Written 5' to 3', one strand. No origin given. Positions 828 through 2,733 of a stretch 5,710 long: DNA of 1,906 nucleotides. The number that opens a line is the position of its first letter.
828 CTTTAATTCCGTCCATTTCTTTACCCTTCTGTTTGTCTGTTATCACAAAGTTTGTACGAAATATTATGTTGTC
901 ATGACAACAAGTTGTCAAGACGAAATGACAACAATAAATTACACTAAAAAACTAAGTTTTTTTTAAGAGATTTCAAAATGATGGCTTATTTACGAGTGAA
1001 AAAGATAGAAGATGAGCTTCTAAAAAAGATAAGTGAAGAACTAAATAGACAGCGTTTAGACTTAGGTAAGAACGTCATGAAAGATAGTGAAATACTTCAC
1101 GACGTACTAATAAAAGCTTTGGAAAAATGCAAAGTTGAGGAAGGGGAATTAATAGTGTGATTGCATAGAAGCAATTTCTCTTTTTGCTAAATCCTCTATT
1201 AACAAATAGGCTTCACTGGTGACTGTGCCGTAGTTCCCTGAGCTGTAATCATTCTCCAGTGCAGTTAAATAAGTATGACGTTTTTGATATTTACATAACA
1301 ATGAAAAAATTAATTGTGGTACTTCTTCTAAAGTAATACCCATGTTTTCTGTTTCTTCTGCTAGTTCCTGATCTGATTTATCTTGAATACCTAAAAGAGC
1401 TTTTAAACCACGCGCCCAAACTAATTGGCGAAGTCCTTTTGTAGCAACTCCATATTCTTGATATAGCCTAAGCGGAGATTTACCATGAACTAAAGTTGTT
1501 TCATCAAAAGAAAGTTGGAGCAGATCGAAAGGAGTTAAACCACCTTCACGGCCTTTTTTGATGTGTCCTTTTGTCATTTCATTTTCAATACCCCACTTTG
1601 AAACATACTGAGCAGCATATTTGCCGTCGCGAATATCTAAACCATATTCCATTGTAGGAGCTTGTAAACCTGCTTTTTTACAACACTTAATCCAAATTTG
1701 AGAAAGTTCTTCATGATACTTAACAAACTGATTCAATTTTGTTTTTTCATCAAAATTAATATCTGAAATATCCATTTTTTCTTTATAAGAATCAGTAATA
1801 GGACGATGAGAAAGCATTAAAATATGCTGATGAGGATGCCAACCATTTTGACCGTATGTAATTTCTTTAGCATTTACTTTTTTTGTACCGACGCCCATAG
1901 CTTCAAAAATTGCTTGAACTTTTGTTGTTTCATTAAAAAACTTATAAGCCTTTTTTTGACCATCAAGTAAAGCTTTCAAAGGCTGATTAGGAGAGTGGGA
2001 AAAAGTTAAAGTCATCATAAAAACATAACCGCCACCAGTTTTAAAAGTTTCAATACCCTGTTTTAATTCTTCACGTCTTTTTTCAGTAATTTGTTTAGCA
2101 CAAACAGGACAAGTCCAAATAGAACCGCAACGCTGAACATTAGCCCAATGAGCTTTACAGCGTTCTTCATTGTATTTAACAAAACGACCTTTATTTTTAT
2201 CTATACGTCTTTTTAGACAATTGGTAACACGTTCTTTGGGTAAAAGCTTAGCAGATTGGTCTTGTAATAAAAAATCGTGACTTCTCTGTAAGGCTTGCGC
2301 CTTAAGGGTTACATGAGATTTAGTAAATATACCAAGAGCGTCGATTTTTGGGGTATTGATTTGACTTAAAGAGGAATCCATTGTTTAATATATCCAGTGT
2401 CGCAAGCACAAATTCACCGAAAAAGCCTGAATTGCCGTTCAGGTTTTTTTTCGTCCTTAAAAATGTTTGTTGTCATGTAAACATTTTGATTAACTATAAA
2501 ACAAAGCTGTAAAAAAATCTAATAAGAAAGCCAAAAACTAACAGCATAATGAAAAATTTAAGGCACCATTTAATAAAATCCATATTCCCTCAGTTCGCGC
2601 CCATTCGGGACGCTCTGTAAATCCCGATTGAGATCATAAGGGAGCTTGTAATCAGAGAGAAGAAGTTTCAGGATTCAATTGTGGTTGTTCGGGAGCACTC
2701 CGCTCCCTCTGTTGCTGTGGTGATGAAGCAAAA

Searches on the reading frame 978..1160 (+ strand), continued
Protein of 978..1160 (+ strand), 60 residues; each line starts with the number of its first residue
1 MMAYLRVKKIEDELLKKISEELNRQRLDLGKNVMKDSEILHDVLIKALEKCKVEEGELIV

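Call 64: get_annotated_region(hit=H17, flank=3500)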
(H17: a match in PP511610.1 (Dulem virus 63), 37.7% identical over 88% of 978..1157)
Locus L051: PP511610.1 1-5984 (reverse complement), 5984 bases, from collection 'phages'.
description: Dulem virus 63 isolate Duke_24SS_14, complete genome.
organism: Dulem virus 63 (NCBI taxid 3145774)
taxonomy: Viruses; Monodnaviria; Loebvirae; Hofneiviricota; Faserviricetes; Tubulavirales; Inoviridae; Inovirus
host: Varecia variegata; source: saliva; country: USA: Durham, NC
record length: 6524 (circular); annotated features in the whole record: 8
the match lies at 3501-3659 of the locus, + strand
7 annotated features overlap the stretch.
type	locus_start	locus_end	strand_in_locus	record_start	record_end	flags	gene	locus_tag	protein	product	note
CDS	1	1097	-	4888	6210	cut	-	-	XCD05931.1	tspb protein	neisseria meningitidis tspb protein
CDS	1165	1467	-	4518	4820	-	-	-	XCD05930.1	hypothetical protein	-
CDS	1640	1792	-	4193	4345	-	-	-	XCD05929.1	hypothetical protein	-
CDS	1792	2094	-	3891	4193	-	-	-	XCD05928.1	hypothetical protein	-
CDS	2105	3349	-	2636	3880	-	-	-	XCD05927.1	replication protein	-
CDS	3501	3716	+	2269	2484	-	-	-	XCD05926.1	hypothetical protein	-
CDS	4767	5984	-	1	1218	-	-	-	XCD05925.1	ZOT protein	-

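Call 65: get_annotated_region(hit=H18, flank=3500)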
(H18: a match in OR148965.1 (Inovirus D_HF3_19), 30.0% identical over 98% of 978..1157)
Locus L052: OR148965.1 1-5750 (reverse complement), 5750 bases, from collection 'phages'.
description: Inovirus D_HF3_19, complete genome.
organism: Inovirus D_HF3_19 (NCBI taxid 3071152)
taxonomy: Viruses; Monodnaviria; Loebvirae; Hofneiviricota; Faserviricetes; Tubulavirales; Inoviridae; Inovirus
host: Homo sapiens; source: saliva (passive drool collection); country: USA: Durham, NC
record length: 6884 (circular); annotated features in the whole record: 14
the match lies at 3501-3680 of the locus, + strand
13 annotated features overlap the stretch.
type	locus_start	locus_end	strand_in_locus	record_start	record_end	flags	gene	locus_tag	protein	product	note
CDS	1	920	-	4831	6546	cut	-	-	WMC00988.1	attachment protein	-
CDS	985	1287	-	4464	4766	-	-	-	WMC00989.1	hypothetical protein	-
CDS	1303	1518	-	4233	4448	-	-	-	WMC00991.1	hypothetical protein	-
CDS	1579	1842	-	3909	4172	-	-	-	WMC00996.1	RstB protein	-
CDS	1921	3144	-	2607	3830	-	-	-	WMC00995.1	replication initiation factor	-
CDS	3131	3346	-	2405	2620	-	-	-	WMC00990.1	hypothetical protein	-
CDS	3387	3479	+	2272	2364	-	-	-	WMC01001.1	hypothetical protein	-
CDS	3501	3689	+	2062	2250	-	-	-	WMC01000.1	hypothetical protein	-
CDS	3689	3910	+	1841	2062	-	-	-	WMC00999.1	hypothetical protein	-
CDS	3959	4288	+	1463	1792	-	-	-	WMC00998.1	hypothetical protein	-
CDS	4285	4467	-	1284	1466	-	-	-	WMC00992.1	hypothetical protein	-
CDS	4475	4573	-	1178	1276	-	-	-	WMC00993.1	hypothetical protein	-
CDS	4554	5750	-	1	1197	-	-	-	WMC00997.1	zonular occludens toxin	Zonular occludens toxin (Zot)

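Call 71: search_protein_families(library=ncbifam, proteins=[window:978-1157:+, P0038, P0041, P0057, P0058, P0049], max_evalue=1)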
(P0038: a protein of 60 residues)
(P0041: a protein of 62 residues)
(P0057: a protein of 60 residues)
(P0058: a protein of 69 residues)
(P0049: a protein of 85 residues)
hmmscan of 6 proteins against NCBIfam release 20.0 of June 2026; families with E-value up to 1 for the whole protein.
window:978-1157:+ (60 aa): 0 families

P0038 (60 aa): 1 family
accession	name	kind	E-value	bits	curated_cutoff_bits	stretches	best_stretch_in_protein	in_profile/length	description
NF045957.1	MHO_1590_dom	subfamily_domain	0.017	15.4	42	1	35-60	25-50/81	MHO_1590 family protein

P0041 (62 aa): 0 families

P0057 (60 aa): 0 families

P0058 (69 aa): 0 families

P0049 (85 aa): 0 families

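Call 73: find_homologous_proteins(query=A3, max_evalue=0.05)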
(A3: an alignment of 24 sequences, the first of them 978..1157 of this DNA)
Query A3 (24 sequences) (60 aa, profile of the alignment): 199 proteins with E <= 0.05 among 1104 candidates; the best 120 are listed.
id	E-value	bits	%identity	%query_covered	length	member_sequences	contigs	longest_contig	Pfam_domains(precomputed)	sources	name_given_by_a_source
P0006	1.0e-23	100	92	100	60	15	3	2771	-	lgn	-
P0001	1.3e-23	100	100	100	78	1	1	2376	-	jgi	-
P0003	1.4e-23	100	98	100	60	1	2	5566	-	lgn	-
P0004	1.6e-23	100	95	100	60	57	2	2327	-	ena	-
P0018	2.0e-23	99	82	100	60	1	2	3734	-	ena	-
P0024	2.1e-23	99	85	100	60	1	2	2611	-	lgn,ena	-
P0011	2.1e-23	99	85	100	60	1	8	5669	-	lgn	-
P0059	2.4e-23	99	52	97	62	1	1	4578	-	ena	-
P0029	2.4e-23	99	82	100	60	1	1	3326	-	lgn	-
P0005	2.7e-23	99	95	100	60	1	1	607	-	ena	-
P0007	2.8e-23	99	90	100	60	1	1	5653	-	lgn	-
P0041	2.9e-23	99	52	97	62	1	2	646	-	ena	-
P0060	3.1e-23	99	52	97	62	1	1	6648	-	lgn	-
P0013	3.4e-23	99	88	100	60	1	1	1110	-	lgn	-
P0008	3.4e-23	99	90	100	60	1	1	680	-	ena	-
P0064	4.1e-23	99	52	97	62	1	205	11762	-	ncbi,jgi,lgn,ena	jgi:hypothetical protein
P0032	8.5e-23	98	77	100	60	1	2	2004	-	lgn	-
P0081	9.4e-23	97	52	97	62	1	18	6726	-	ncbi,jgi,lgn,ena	jgi:hypothetical protein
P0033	1.4e-22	97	78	100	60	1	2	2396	-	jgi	jgi:hypothetical protein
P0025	1.5e-22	97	83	100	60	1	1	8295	-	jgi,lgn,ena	jgi:hypothetical protein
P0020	1.9e-22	96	85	100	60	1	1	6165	-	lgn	-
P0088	3.1e-22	96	50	97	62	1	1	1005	-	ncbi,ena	-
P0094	7.9e-22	94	57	97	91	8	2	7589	-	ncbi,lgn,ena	-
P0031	1.5e-21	94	77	100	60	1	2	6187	-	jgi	jgi:hypothetical protein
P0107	3.4e-21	92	50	93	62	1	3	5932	-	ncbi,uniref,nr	ncbi:hypothetical protein [Acinetobacter baumannii]|uniref:hypothetical protein n=1 Tax=Acinetobacte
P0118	6.1e-21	92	48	93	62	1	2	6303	-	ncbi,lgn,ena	-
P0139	4.4e-20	89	46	93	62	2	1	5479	-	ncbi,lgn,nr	ncbi:TPA: hypothetical protein U9I90_003697 [Acinetobacter baumannii]|nr:hypothetical protein [Acine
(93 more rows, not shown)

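Call 74: list_cluster_members(proteins=[P0064, P0081, P0088, P0094, P0107, P0118, P0139])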
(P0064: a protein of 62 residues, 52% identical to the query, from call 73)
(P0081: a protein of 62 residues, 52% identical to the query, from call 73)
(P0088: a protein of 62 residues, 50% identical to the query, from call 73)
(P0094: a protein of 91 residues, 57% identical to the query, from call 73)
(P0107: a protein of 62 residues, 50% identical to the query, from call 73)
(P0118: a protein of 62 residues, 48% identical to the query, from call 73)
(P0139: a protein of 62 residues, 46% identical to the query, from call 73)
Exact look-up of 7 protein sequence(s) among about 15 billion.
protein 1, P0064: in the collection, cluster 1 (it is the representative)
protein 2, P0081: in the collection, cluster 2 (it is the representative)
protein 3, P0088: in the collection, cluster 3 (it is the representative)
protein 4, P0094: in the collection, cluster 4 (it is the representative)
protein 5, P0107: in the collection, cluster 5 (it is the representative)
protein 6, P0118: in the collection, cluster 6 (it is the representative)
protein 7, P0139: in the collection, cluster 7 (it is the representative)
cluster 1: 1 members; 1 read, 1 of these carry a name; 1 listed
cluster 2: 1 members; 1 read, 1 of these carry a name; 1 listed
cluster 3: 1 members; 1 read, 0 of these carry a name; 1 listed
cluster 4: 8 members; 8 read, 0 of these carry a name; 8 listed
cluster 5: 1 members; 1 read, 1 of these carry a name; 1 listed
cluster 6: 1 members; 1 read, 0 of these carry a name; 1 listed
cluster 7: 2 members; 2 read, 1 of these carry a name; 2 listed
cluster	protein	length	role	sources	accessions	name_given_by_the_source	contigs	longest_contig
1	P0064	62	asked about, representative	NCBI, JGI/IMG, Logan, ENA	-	hypothetical protein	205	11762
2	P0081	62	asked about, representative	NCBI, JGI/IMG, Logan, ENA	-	hypothetical protein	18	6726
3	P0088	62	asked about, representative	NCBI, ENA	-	-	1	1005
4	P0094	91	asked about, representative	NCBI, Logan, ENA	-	-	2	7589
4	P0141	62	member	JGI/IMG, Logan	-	-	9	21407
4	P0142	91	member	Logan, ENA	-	-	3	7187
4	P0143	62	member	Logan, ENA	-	-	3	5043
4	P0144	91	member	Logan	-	-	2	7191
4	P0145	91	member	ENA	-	-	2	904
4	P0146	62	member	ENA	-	-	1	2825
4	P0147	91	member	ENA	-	-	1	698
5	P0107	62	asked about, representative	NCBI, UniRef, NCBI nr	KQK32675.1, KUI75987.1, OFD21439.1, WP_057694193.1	hypothetical protein [Acinetobacter baumannii] | hypothetical protein n=1 Tax=Acinetobacter baumannii TaxID=470 RepID=UPI00070BA241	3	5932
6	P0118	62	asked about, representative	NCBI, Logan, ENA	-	-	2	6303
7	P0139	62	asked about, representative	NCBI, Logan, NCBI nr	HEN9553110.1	TPA: hypothetical protein U9I90_003697 [Acinetobacter baumannii] | hypothetical protein [Acinetobacter baumannii]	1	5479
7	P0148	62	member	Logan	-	-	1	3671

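Call 75: fold_search(model_id=the predicted structure, library=viral)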
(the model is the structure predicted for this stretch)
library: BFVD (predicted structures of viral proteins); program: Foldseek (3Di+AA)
matches with E <= 10: 73; with E <= 0.001: 0
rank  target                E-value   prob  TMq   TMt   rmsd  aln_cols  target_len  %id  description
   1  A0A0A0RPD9            7.6e-02  1.00  0.62  0.64   4.0        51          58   14  Uncharacterized protein [Escherichia phage Seurat]
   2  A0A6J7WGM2            1.5e+00  0.63  0.60  0.56   1.9        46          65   22  Uncharacterized protein [uncultured Caudovirales phage]
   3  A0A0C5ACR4            1.8e+00  0.35  0.53  0.28   3.0        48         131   19  (no name in the UniProt tables at hand)
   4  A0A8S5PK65            2.0e+00  0.18  0.43  0.27  10.5        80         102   12  DNA-binding protein [Siphoviridae sp. ctL0q1]
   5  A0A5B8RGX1            2.3e+00  0.10  0.33  0.17   8.8        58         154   21  Uncharacterized protein [Iridovirus Liz-CrIV]
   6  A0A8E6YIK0            2.5e+00  0.44  0.56  0.12   8.3        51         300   12  DNA primase [Enterococcus phage vB_EfaS_785CS]
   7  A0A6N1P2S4            3.1e+00  0.23  0.42  0.19   3.2        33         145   30  Sulfhydryl oxidase [Tupanvirus soda lake]
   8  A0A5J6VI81            3.3e+00  0.20  0.40  0.12   5.3        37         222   14  Uncharacterized protein [Megaviridae environmental sample]
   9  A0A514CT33            3.3e+00  0.12  0.37  0.06  12.6        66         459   15  SprT-like domain-containing protein [Achromobacter phage Motura]
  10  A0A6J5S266            3.6e+00  0.23  0.42  0.24   1.8        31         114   19  Uncharacterized protein [uncultured Caudovirales phage]
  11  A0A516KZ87            3.6e+00  0.20  0.45  0.51   3.9        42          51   17  (no name in the UniProt tables at hand)
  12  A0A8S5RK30            3.6e+00  0.06  0.27  0.16   8.9        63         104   14  Uncharacterized protein [virus sp. ctBM815]
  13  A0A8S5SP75            3.8e+00  0.41  0.50  0.09   1.2        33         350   21  Transcription initiation factor IIE, alpha FINGER, Transcription [Siphoviridae sp. ctqSm5]
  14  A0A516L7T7            3.8e+00  0.14  0.41  0.04   7.2        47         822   13  (no name in the UniProt tables at hand)
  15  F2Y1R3                4.1e+00  0.15  0.43  0.20   8.1        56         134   12  (no name in the UniProt tables at hand)
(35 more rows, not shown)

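Call 76: find_encoding_contigs(protein=P0107, flank=6000, max_places=3)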
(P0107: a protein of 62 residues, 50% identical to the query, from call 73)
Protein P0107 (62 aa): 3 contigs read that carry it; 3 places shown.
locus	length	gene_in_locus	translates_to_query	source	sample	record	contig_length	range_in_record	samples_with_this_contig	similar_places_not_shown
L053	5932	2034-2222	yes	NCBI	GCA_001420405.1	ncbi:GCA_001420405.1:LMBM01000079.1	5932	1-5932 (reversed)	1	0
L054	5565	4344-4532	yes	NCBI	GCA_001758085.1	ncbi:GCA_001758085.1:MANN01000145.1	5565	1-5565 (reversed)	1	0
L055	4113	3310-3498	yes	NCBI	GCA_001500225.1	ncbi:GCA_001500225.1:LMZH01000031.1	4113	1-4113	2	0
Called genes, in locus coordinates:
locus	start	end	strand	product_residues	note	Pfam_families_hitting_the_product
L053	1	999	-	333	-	?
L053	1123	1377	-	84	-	-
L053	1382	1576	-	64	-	-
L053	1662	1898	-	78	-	-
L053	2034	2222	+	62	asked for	-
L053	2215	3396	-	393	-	PF01446:Rep_1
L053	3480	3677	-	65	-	PF19839:RHH_9 (weak)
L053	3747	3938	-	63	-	-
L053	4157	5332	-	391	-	PF05707:Zot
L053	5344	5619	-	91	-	-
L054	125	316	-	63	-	-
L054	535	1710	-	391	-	PF05707:Zot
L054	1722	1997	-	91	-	-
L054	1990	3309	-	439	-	-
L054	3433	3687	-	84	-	-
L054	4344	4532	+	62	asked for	-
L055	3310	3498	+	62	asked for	-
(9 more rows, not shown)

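Call 88: predict_structure(alignment_id=A5)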
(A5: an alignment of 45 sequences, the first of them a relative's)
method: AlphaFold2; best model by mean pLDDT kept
length: 62 residues; sequences in the alignment: 45
mean_pLDDT: 92.5   pTM: 0.72
mean pLDDT of the five models: 92.5, 89.6, 89.5, 88.0, 86.3
residues with pLDDT >= 90: 53; 70-90: 5; 50-70: 4; < 50: 0
segments of 3 or more residues with pLDDT < 50: none
pLDDT, mean of each block of 10 residues (from residue 1): 75 97 98 96 95 95 86
secondary structure, 60 per line:
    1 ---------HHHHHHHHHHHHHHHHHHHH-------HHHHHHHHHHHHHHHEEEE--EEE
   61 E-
elements in order: H10-29 H37-51 E52-55 E58-61

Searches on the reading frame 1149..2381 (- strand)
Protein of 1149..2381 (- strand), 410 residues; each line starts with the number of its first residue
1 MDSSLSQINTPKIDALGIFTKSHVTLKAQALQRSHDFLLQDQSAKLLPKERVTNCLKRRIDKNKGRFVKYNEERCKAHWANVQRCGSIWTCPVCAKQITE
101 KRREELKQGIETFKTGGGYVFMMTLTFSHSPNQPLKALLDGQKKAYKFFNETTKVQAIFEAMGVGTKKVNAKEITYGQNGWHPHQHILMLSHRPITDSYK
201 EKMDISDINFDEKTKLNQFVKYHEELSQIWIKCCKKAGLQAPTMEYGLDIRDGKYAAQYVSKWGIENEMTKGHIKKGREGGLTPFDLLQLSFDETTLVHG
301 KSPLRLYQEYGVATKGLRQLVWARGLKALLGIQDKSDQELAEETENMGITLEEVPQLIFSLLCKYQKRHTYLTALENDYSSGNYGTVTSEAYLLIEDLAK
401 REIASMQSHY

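Call 7: search_protein_families(library=pfam, proteins=[window:1149-2381:-], max_evalue=1)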
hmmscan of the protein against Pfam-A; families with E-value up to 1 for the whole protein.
window:1149-2381:- (410 aa): 2 families
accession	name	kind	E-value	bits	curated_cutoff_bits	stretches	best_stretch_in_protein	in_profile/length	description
PF01446.23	Rep_1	-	2.4e-08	34.2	33.2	1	83-191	8-115/253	Replication protein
PF04423.19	Rad50_zn_hook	-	0.22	11.8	24.3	1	91-109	22-40/52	Rad50 zinc hook motif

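Call 8: find_related_loci(query=window:1149-2381:-, collection=viral_contigs, flank=4000)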
Query window:1149-2381:- (410 aa) in viral_contigs; peptide patterns used: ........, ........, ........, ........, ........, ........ (x = any residue, [..] = any of these).
4 stretches matched a pattern; 3 encode a relative of the query (tblastn E <= 1e-3); 3 distinct loci.
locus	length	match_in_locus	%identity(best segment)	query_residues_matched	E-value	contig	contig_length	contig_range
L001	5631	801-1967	67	1-410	0e+0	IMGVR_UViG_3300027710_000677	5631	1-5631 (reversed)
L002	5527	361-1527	66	1-410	0e+0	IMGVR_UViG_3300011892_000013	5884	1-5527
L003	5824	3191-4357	67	1-410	0e+0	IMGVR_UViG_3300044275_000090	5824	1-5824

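Call 9: search_dna_similar(query=window:1149-2381:-, collection=phages, mode=protein)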
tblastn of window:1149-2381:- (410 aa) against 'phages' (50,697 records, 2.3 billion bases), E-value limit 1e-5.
Records with a match: 15; places in all: 15; records where one place covers at least 80% of the query: 0.
Best place of each record, by identity: <60% 15.
By first word of the organism name: Bifilivirus 10; Propionibacterium 3; Phage 1; Pseudomonas 1.
By host as written in the record: - 12; Propionibacterium freudenreichii 2; Pseudomonas carnis; Pseudomonas lactis 1.
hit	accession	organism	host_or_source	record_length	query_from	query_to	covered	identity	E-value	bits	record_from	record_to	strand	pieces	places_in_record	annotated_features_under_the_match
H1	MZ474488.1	Phage blackswan219-6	cloacal swab from black swan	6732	76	377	74%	33.4%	9e-42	162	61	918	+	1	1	replication protein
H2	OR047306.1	Pseudomonas phage PMBT54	Pseudomonas carnis; Pseudomonas lactis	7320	51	343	71%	29.9%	6e-28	122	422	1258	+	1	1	DNA replication protein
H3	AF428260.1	Propionibacterium phage B5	-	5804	50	345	72%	25.5%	5e-17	89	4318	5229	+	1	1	Orf9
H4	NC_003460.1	Propionibacterium phage B5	Propionibacterium freudenreichii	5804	50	345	72%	25.5%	5e-17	89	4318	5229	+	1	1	Putative replication protein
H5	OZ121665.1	Bifilivirus B5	-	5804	50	345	72%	25.5%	5e-17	89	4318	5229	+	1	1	record has no annotation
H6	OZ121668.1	Bifilivirus B5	-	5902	50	345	72%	25.3%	7e-17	89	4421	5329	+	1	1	record has no annotation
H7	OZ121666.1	Bifilivirus B5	-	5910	50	345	72%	25.3%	9e-17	88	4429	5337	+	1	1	record has no annotation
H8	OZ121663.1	Bifilivirus B5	-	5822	50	345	72%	24.7%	3e-16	87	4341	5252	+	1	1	record has no annotation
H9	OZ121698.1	Bifilivirus B5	-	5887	50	345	72%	24.4%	7e-15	82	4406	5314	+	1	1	record has no annotation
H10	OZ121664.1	Bifilivirus B5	-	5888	50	345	72%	24.0%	1e-14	82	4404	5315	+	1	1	record has no annotation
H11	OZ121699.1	Bifilivirus B5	-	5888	50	345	72%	24.0%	1e-14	82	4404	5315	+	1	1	record has no annotation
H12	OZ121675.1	Bifilivirus B5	-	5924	50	345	72%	24.0%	1e-14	82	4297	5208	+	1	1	record has no annotation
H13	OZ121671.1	Bifilivirus B5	-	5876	50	345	72%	23.8%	9e-15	82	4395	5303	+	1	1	record has no annotation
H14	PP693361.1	Propionibacterium phage Philemon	Propionibacterium freudenreichii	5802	50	345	72%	23.8%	4e-14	80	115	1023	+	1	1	replication protein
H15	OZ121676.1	Bifilivirus B5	-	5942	50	190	34%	29.3%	2e-12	75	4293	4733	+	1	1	record has no annotation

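Call 50: find_related_loci(query=A4, collection=genome_contigs, flank=7000)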
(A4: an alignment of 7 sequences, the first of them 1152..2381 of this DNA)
Query A4 (410 aa) in genome_contigs; peptide patterns used: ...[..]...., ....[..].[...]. (x = any residue, [..] = any of these).
104 stretches matched a pattern; 1 encode a relative of the query (tblastn E <= 1e-3); 1 distinct loci.
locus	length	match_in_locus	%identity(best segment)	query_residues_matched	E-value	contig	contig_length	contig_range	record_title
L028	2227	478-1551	59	15-394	6e-159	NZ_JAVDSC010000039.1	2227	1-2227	Acinetobacter lwoffii strain BE44 Ga0454490_39, whole genome shotgun sequence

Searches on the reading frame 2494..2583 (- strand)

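Call 7: search_protein_families(library=pfam, proteins=[window:2494-2583:-], max_evalue=1)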
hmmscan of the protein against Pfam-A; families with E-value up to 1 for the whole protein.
window:2494-2583:- (29 aa): 1 family
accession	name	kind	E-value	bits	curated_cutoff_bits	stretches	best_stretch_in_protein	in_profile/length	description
PF00895.25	ATP-synt_8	-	0.069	14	23.4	1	1-24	4-27/55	ATP synthase protein 8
